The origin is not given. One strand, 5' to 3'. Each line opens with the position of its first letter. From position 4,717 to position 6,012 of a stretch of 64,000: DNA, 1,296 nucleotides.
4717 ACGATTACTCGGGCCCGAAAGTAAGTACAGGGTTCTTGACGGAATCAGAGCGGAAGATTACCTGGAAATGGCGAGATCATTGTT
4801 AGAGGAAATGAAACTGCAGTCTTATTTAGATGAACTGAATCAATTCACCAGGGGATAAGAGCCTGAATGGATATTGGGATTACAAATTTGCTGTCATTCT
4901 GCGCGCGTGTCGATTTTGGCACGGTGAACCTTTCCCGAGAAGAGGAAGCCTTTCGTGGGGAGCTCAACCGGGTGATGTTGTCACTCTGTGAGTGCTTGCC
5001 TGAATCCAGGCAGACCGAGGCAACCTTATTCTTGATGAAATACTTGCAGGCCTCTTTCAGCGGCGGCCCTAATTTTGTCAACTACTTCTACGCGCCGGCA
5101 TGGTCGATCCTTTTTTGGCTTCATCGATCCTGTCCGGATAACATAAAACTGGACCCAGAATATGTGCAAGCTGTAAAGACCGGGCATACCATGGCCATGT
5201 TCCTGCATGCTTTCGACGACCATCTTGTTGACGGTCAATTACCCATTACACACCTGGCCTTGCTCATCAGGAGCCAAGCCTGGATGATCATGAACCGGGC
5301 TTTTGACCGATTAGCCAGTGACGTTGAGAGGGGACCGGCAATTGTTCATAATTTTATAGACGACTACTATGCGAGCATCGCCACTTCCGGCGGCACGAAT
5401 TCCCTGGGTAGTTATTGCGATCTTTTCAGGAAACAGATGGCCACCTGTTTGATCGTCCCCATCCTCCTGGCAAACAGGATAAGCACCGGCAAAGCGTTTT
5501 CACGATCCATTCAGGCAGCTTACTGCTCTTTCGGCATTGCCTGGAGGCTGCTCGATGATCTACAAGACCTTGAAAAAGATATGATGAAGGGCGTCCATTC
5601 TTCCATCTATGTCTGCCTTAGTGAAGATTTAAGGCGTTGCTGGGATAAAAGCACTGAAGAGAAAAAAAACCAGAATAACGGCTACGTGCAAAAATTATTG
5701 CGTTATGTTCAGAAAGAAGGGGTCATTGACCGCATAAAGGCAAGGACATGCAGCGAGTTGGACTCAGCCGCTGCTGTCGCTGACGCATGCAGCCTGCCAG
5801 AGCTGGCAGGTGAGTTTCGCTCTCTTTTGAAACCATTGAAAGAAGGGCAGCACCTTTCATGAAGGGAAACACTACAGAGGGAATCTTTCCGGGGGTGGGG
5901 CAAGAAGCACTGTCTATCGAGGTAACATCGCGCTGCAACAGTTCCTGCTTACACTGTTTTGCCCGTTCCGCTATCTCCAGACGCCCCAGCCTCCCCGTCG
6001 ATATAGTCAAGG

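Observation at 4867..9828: Orphan cassette: isoprenoid-synthase-like protein, SPASM-like radical SAM, Nif11-like small protein, GGR-type flavoprotein and a secreted hydrolase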

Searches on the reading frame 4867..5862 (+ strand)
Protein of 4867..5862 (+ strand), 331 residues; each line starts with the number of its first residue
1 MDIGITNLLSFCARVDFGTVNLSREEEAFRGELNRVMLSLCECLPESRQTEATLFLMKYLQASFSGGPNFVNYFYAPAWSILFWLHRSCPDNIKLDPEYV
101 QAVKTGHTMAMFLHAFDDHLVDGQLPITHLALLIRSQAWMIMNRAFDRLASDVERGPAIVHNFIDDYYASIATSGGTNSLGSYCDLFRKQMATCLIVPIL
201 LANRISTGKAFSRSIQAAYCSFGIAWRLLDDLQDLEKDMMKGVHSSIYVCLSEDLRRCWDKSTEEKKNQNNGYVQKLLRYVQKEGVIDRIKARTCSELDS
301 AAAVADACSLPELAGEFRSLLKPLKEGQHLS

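Call 3: search_protein_families(library=pfam, proteins=[window:4867-5859:+], max_evalue=0.1)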
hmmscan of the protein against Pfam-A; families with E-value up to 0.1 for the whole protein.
window:4867-5859:+ (331 aa): 4 families
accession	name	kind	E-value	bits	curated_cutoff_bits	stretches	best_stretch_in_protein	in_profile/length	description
PF14733.11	ACDC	-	0.002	18.8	22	0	81-126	36-76/91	AP2-coincident C-terminal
PF03936.21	Terpene_synth_C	-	0.051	13.3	26.3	1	200-253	164-219/241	Terpene synthase family, metal binding domain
PF19086.5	Terpene_syn_C_2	-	0.058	13.6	23.7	0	174-252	94-175/199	Terpene synthase family 2, C-terminal metal binding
PF11701.14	UNC45-central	-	0.096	13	25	0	238-290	13-61/154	Myosin-binding striated muscle assembly central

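Call 4: search_protein_families(library=ncbifam, proteins=[window:4867-5859:+], max_evalue=0.1)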
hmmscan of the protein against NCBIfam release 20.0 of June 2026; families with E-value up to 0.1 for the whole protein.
window:4867-5859:+ (331 aa): 0 families

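Call 5: find_homologous_proteins(query=window:4867-5859:+)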
Query window:4867-5859:+ (331 aa): 657 proteins with E <= 0.001 among 3293 candidates; the best 120 are listed.
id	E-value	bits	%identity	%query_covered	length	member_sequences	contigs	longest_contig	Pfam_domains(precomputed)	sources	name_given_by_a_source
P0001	3.5e-188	642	84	100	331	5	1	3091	-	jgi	-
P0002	1.4e-179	614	81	100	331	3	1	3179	-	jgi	-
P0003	1.1e-173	595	79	100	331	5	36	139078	-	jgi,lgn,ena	-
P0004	5.8e-165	566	75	100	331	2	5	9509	-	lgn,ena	-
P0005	4.2e-164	563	75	100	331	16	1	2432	-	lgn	-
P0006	1.0e-161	556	74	100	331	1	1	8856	-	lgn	-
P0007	2.7e-161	554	73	100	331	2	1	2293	-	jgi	-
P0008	3.2e-158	544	73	100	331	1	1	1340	-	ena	-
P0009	2.3e-156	538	73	99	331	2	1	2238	-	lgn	-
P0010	3.4e-156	537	72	100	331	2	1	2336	-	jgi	-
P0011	4.4e-156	537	71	100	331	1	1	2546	-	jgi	-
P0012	6.1e-156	537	72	100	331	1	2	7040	-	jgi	jgi:hypothetical protein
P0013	8.7e-156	536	72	99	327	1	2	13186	-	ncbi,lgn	-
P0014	5.7e-155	533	72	100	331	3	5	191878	-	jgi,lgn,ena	-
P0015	1.2e-153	529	71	100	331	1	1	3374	-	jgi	jgi:hypothetical protein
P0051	6.6e-141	487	64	98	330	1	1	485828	-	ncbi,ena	-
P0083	4.7e-136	471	62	99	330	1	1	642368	-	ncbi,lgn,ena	-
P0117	7.2e-125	434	59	99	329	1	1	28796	-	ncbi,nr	ncbi:MAG: class 1 isoprenoid biosynthesis enzyme [Deltaproteobacteria bacterium]|nr:class 1 isopreno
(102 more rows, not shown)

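Call 6: search_solved_structures(query=window:4867-5859:+, max_evalue=10, show_alignments=2)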
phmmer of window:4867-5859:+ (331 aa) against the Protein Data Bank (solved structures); distinct sequences matched with E-value up to 10: 1.
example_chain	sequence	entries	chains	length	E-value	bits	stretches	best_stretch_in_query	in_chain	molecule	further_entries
1f4m_A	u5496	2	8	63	1.1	11.5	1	126-174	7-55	ROP ALA2ILE2-6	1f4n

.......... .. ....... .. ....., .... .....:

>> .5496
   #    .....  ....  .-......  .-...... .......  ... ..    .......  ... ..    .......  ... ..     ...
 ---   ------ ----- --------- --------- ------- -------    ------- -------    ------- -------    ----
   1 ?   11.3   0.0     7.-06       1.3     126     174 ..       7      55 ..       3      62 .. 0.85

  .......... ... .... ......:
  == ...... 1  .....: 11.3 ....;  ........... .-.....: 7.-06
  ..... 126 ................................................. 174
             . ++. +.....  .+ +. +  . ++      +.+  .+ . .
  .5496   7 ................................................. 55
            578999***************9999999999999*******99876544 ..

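Call 7: find_encoding_contigs(protein=P0083, flank=8000, max_places=2)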
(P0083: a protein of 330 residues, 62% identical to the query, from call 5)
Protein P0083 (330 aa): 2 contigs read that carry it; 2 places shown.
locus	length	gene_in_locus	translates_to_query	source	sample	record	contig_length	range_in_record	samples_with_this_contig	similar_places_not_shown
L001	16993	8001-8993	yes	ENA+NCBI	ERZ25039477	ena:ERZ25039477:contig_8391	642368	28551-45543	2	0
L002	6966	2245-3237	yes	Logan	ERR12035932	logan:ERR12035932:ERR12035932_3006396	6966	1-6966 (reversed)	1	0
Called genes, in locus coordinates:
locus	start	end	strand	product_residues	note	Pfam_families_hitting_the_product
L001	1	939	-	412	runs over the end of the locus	PF05977:MFS_3, PF07690:MFS_1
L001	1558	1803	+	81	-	-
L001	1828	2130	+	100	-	PF13905:Thioredoxin_8 (weak), PF13911:AhpC-TSA_2 (weak)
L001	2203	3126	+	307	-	PF00027:cNMP_binding, PF00581:Rhodanese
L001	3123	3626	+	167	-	PF07291:MauE, PF07681:DoxX (weak)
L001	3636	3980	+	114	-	-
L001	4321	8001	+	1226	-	PF12773:DZR, PF13240:Zn_Ribbon_1 (weak), PF24463:DUF7577 (faint), PF00211:Guanylate_cyc, PF13191:AAA_16, PF13374:TPR_10 (faint), PF13424:TPR_12 (weak), PF17874:TPR_MalT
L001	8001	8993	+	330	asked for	-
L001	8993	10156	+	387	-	PF04055:Radical_SAM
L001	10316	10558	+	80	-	-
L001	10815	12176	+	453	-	PF04055:Radical_SAM, PF13353:Fer4_12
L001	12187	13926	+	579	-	PF09286:Pro-kuma_activ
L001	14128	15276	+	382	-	PF01266:DAO (faint), PF01494:FAD_binding_3 (weak), PF13738:Pyr_redox_3 (faint)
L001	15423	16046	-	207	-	PF03366:YEATS, PF20305:pYEATS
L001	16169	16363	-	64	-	-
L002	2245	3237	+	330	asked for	-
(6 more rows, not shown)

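Call 8: find_encoding_contigs(protein=P0051, flank=8000, max_places=2)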
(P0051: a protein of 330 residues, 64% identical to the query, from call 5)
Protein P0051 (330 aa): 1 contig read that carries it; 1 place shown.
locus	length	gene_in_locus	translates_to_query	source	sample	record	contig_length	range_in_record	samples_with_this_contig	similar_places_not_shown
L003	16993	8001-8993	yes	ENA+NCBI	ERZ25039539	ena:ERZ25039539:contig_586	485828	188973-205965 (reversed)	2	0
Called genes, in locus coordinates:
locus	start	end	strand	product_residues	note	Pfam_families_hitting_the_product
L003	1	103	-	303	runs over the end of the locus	PF04015:DUF362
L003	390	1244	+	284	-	PF01048:PNP_UDP_1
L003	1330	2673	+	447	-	PF01979:Amidohydro_1, PF07969:Amidohydro_3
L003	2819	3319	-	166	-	-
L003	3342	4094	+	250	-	PF01979:Amidohydro_1, PF07969:Amidohydro_3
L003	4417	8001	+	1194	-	PF12773:DZR, PF13240:Zn_Ribbon_1 (faint), PF00211:Guanylate_cyc, PF13191:AAA_16, PF13401:AAA_22 (weak), PF13424:TPR_12 (faint), PF17874:TPR_MalT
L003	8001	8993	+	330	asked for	-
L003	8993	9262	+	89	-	PF04055:Radical_SAM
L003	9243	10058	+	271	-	PF04055:Radical_SAM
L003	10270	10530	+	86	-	-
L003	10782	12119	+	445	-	PF04055:Radical_SAM, PF13353:Fer4_12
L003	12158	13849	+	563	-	PF09286:Pro-kuma_activ, PF00082:Peptidase_S8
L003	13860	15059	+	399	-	PF01266:DAO (faint), PF13738:Pyr_redox_3 (faint)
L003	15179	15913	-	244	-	PF03576:Peptidase_S58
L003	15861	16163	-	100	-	PF03576:Peptidase_S58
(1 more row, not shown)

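Call 9: find_encoding_contigs(protein=P0117, flank=8000, max_places=2)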
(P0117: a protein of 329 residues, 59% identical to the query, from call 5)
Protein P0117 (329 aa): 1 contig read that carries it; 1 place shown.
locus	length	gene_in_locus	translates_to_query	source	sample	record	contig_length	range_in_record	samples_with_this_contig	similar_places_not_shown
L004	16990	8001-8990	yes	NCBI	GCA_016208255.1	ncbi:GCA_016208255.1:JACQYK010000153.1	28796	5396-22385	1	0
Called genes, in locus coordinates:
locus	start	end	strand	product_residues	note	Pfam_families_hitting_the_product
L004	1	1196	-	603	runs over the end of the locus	PF02771:Acyl-CoA_dh_N (weak), PF02770:Acyl-CoA_dh_M, PF00441:Acyl-CoA_dh_1, PF12806:Acyl-CoA_dh_C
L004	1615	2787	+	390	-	PF02515:CoA_transf_3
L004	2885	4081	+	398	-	PF02515:CoA_transf_3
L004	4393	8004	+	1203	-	PF00211:Guanylate_cyc, PF13191:AAA_16, PF00515:TPR_1 (faint), PF13374:TPR_10 (faint)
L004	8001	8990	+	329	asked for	-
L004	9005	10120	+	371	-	PF04055:Radical_SAM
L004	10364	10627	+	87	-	-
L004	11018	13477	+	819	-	PF00082:Peptidase_S8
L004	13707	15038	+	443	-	PF02310:B12-binding, PF19864:Radical_SAM_N2 (weak), PF04055:Radical_SAM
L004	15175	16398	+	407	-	PF01494:FAD_binding_3 (weak)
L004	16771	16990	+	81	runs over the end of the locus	-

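Call 14: find_related_loci(query=A1, collection=genome_contigs, flank=10000)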
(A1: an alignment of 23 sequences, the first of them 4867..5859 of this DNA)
Query A1 (331 aa) in genome_contigs; peptide patterns used: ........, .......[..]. (x = any residue, [..] = any of these).
81 stretches matched a pattern; 34 encode a relative of the query (tblastn E <= 1e-3); 33 distinct loci.
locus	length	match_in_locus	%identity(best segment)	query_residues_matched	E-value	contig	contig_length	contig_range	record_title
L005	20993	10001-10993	79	1-331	0e+0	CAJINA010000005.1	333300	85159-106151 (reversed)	MAG: Olavius algarvensis Delta 4 endosymbiont isolate Delta4_OalgB6SA genome assembly, contig: NODE_112345+_length_33330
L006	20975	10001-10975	64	5-329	5e-147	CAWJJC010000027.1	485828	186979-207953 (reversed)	MAG: uncultured delta proteobacterium isolate MFD05442.bin.2.211 genome assembly, contig: contig_586, whole genome shotg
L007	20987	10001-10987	62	1-329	8e-144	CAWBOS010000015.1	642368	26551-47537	MAG: uncultured delta proteobacterium isolate MFD01299.bin.3.111 genome assembly, contig: contig_8391, whole genome shot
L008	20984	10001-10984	59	1-328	5e-132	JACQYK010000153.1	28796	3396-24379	MAG: Deltaproteobacteria bacterium isolate NC_groundwater_1539_Pr4_S-0.65um_50_9 SR1-18-Sp65_coassembly_scaffold_207345,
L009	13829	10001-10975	51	1-325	3e-106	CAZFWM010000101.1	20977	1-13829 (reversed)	MAG TPA_asm: uncultured Thermodesulfobacteriota bacterium isolate SRP077602_co7_231 genome assembly, contig: NODE_12583_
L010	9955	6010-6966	50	9-327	1e-102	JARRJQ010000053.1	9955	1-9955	MAG: Desulfobacterales bacterium isolate Spart_024_MAG scaffold_5635, whole genome shotgun sequence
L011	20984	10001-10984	44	5-330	5e-91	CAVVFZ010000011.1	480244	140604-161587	MAG: uncultured delta proteobacterium isolate MFD01721.bin.1.133 genome assembly, contig: contig_22516, whole genome sho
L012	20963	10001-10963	41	6-328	7e-83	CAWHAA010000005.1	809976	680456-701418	MAG: uncultured Spirochaetota bacterium isolate MFD04716.bin.2.40 genome assembly, contig: contig_21243, whole genome sh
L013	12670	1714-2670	39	7-326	2e-79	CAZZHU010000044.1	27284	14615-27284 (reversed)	MAG TPA_asm: uncultured Leptospirales bacterium isolate SRP192927_co6_673 genome assembly, contig: NODE_3416_length_2728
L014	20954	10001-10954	40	8-326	2e-79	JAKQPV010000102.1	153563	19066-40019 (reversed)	MAG: Spirochaetota bacterium isolate USMO_maxbin.118 k141_1318838, whole genome shotgun sequence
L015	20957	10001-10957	40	7-326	2e-78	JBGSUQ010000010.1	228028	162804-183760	MAG: Spirochaetota bacterium isolate JTS-AC436 k141_1366113, whole genome shotgun sequence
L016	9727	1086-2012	42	17-326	3e-77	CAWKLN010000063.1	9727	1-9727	MAG: uncultured delta proteobacterium isolate MFD09779.bin.1.125 genome assembly, contig: contig_97170, whole genome sho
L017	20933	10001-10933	42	15-329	2e-76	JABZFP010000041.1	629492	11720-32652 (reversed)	MAG: Desulfobacteraceae bacterium isolate 75 scaffold_5, whole genome shotgun sequence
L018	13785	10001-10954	39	7-325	5e-76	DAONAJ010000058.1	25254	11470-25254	MAG TPA_asm: Spirochaetota bacterium isolate AMR_MDS_3976 NODE_1641_length_25254_cov_6.960991, whole genome shotgun sequ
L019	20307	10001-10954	40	6-324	3e-80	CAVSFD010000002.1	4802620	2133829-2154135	MAG: uncultured Spirochaetota bacterium isolate MFD02979.bin.1.65 genome assembly, contig: contig_47028, whole genome sh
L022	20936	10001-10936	38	8-327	2e-71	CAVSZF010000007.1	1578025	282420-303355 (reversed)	MAG: uncultured Spirochaetota bacterium isolate MFD04716.bin.1.88 genome assembly, contig: contig_7252, whole genome sho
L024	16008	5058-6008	38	4-330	2e-67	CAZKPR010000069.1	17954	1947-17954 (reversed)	MAG TPA_asm: uncultured Leptospirales bacterium isolate binchicken_co26_5 genome assembly, contig: NODE_4205_length_1795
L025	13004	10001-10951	38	4-324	6e-66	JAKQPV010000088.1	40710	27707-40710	MAG: Spirochaetota bacterium isolate USMO_maxbin.118 k141_400694, whole genome shotgun sequence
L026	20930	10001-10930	37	5-324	1e-65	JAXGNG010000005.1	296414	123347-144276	MAG: Spirochaetota bacterium isolate AnMBR.bin250 bin250_5, whole genome shotgun sequence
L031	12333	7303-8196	35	17-324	2e-53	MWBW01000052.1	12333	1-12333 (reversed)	MAG: Firmicutes bacterium ADurb.Bin248 BWY35_contig000052, whole genome shotgun sequence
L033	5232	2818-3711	35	17-324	5e-51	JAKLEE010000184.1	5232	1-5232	MAG: Spirochaetes bacterium isolate RA.bin126 RA.bin126_184, whole genome shotgun sequence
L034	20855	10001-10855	29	13-300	1e-41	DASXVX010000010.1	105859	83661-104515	MAG TPA_asm: Symbiobacteriaceae bacterium isolate SMAG_U4756 k141_365739, whole genome shotgun sequence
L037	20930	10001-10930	28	14-324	1e-18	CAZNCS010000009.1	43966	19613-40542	MAG TPA_asm: uncultured Leptospira sp. isolate SRP193066_co2_31 genome assembly, contig: NODE_350_length_43966_cov_5.478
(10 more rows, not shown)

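Call 20: predict_structure(alignment_id=A1)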
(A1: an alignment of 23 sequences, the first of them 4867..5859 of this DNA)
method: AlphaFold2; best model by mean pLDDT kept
length: 331 residues; sequences in the alignment: 23
mean_pLDDT: 74.0   pTM: 0.74
mean pLDDT of the five models: 74.0, 63.5, 51.1, 49.9, 42.4
residues with pLDDT >= 90: 10; 70-90: 215; 50-70: 75; < 50: 31
segments of 3 or more residues with pLDDT < 50: 1-3, 14-20, 62-77, 328-331
pLDDT, mean of each block of 10 residues (from residue 1): 51 50 63 73 84 76 38 47 62 71 82 77 75 89 89 86 81 68 84 79 77 83 82 73 76 84 63 78 87 90 85 81 61 30
secondary structure, 60 per line:
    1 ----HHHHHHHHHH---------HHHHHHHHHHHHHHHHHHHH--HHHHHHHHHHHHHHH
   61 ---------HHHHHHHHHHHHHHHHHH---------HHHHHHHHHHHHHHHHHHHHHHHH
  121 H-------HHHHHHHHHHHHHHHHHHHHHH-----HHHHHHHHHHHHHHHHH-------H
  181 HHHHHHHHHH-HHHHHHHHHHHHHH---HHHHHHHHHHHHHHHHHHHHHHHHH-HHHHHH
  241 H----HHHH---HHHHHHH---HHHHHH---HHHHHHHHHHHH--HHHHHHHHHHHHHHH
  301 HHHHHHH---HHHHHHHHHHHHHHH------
elements in order: H5-14 H24-43 H46-60 H70-87 H97-121 H129-150 H156-172 H180-190 H192-205 H209-233 H235-241 H246-249 H253-259 H263-268 H272-283 H286-307 H311-325

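Call 21: search_protein_families(library=pfam, proteins=[L022:12026-15226:-, L022:15766-17346:+, L008:15644-17038:+, L017:12377-14611:-, L017:18214-19533:+, L012:9003-9869:+, L012:14507-16018:+, L007:12815-14176:+, L037:8436-9950:+, L031:6261-7142:+], max_evalue=0.001)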
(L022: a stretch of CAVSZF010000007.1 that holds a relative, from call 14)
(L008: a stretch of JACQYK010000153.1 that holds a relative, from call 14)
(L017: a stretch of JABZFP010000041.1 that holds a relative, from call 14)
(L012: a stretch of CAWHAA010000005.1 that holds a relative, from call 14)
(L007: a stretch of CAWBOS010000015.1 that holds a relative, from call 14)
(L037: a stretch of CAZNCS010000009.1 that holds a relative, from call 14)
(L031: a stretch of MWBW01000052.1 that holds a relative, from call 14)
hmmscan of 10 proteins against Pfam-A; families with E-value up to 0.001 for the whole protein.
L022:12026-15226:- (1066 aa): 5 families
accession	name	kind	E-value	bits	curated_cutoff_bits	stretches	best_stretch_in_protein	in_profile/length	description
PF07228.17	SpoIIE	-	1.8e-33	116.6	25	1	877-1065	3-191/192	Stage II sporulation protein E (SpoIIE)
PF02518.31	HATPase_c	-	2.7e-32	111.9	26.4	1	517-626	2-110/111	Histidine kinase-, DNA gyrase B-, and HSP90-like ATPase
PF00072.30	Response_reg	-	3.7e-28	98.3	30.2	1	666-777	1-110/111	Response regulator receiver domain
PF00512.31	HisKA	-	8.5e-20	71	26.9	1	403-471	1-66/66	His Kinase A (phospho-acceptor) domain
PF07695.17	7TMR-DISM_7TM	-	1.9e-06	28.4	29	1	180-380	2-203/205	7TM diverse intracellular signalling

L022:15766-17346:+ (526 aa): 1 family
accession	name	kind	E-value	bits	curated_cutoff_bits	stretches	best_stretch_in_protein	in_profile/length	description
PF04055.27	Radical_SAM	-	4.7e-08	33.8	29.5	1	182-351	2-166/166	Radical SAM superfamily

L008:15644-17038:+ (464 aa): 3 families
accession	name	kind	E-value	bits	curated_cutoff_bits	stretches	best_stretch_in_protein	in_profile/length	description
PF02310.24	B12-binding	-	1.3e-12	48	32.1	1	44-144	7-120/121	B12 binding domain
PF04055.27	Radical_SAM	-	3.8e-10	40.6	29.5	1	184-351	1-165/166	Radical SAM superfamily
PF19864.5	Radical_SAM_N2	-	6.9e-06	26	29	1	105-149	82-126/151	Radical SAM proteins, N-terminal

L017:12377-14611:- (744 aa): 2 families
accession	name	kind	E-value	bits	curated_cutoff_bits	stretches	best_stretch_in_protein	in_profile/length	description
PF01364.23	Peptidase_C25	-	2.5e-44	152.5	23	1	257-649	1-373/374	Peptidase family C25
PF08126.16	Propeptide_C25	-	3.9e-16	59.2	22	1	69-199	46-179/205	Propeptide_C25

L017:18214-19533:+ (439 aa): 1 family
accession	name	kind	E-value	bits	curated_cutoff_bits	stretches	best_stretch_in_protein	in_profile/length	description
PF04055.27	Radical_SAM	-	4.4e-16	59.9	29.5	1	206-373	2-160/166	Radical SAM superfamily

L012:9003-9869:+ (288 aa): 12 families
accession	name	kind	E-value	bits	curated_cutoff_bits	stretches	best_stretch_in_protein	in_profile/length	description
PF02353.26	CMAS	-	2e-18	67.1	27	1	11-215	4-209/273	Mycolic acid cyclopropane synthetase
PF08241.18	Methyltransf_11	-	7e-18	65.5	21.2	1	73-171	1-95/95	Methyltransferase domain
PF13847.12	Methyltransf_31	-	1.1e-17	64.5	27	1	67-215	2-145/145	Methyltransferase domain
PF13649.12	Methyltransf_25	-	6.4e-16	59.3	27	1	72-167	1-97/97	Methyltransferase domain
PF13489.12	Methyltransf_23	-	1.6e-10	41.4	27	1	66-220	20-163/164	Methyltransferase domain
PF08242.18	Methyltransf_12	-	2.9e-09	38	30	1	73-169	1-98/98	Methyltransferase domain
PF01209.24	Ubie_methyltran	-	1.5e-08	34.7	20.1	1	59-184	38-164/233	ubiE/COQ5 methyltransferase family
PF05175.20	MTS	-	4.4e-05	23.6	23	1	53-176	16-144/170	Methyltransferase small domain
PF20922.3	Anamorsin_N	-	0.00031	21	27.1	0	109-238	23-138/163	Anamorsin, N-terminal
PF08003.17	Methyltransf_9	-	0.00036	20.1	23.8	1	59-226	106-270/315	Protein of unknown function (DUF1698)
PF00398.26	RrnaAD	-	0.0007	19.2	24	1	54-134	16-92/263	Ribosomal RNA adenine dimethylase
PF01135.25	PCMT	-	0.00083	19.6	20.3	0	60-142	65-148/210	Protein-L-isoaspartate(D-aspartate) O-methyltransferase (PCMT)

L012:14507-16018:+ (503 aa): 3 families
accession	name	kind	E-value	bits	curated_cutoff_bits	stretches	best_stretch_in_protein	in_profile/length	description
PF00282.25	Pyridoxal_deC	-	4.7e-17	62.2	27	1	125-389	69-355/375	Pyridoxal-dependent decarboxylase conserved domain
PF00266.25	Aminotran_5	-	6.3e-08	32.4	21.5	1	159-322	66-216/371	Aminotransferase class-V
PF01041.23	DegT_DnrJ_EryC1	-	0.00016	21.5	19.8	1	158-271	43-147/360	DegT/DnrJ/EryC1/StrS aminotransferase family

L007:12815-14176:+ (453 aa): 3 families
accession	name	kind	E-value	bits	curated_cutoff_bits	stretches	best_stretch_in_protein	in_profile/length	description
PF04055.27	Radical_SAM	-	2.2e-17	64.2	29.5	1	67-216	4-144/166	Radical SAM superfamily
PF13353.11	Fer4_12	-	1.3e-08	35.6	22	1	64-184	9-120/137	4Fe-4S single cluster domain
PF13186.11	SPASM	-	8.6e-05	23.2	21.5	1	311-374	1-67/67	Iron-sulfur cluster-binding domain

L037:8436-9950:+ (504 aa): 1 family
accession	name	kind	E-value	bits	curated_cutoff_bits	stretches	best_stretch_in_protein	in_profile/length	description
PF01565.28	FAD_binding_4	-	2e-21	76.6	26.4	1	53-189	4-138/139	FAD binding domain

L031:6261-7142:+ (293 aa): 0 families
